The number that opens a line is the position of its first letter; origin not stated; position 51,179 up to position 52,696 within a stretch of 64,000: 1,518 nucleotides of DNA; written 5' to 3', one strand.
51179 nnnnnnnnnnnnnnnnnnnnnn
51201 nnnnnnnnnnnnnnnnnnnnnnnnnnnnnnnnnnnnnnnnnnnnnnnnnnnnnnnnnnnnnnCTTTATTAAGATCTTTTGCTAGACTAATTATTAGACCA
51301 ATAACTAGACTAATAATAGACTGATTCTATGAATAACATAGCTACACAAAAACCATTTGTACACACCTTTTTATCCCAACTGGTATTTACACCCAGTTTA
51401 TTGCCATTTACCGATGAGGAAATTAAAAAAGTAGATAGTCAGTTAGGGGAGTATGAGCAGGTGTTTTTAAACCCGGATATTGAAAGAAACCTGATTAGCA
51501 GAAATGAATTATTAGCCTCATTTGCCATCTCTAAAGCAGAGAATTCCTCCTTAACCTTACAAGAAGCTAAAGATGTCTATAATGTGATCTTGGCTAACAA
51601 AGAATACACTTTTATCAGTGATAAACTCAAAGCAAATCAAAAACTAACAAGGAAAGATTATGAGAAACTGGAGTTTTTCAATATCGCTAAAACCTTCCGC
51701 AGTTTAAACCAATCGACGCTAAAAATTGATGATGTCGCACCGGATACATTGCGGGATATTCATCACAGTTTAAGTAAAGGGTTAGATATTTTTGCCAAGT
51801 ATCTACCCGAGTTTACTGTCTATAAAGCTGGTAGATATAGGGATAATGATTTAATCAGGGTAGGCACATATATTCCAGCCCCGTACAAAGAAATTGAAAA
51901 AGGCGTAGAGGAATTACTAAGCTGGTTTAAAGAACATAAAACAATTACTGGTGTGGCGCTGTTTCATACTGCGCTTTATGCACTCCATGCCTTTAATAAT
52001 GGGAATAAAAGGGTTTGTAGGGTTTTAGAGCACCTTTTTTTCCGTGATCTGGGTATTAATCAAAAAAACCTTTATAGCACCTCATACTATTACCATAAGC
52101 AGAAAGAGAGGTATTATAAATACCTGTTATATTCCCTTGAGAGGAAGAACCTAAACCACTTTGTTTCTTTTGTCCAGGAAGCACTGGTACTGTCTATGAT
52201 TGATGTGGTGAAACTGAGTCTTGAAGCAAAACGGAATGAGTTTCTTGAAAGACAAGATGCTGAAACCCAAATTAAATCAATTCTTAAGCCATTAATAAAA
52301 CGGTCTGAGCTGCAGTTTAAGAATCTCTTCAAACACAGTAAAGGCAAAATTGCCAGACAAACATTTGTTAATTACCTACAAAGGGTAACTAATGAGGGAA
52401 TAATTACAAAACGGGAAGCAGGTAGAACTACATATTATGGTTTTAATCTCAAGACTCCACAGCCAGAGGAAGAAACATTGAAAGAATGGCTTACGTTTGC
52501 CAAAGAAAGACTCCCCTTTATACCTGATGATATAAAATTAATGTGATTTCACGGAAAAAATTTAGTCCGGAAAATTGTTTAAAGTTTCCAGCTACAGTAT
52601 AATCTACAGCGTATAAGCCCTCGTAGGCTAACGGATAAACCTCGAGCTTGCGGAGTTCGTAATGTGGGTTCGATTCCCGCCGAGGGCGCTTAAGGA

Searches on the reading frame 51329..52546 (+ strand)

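Call 18: search_protein_families(library=pfam, proteins=[window:51329-52546:+], max_evalue=0.001)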
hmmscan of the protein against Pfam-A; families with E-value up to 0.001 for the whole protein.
window:51329-52546:+ (405 aa): 1 family
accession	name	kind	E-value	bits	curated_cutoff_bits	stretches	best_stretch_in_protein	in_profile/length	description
PF02661.23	Fic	-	1.5e-12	48.6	24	1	138-237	4-92/93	Fic/DOC family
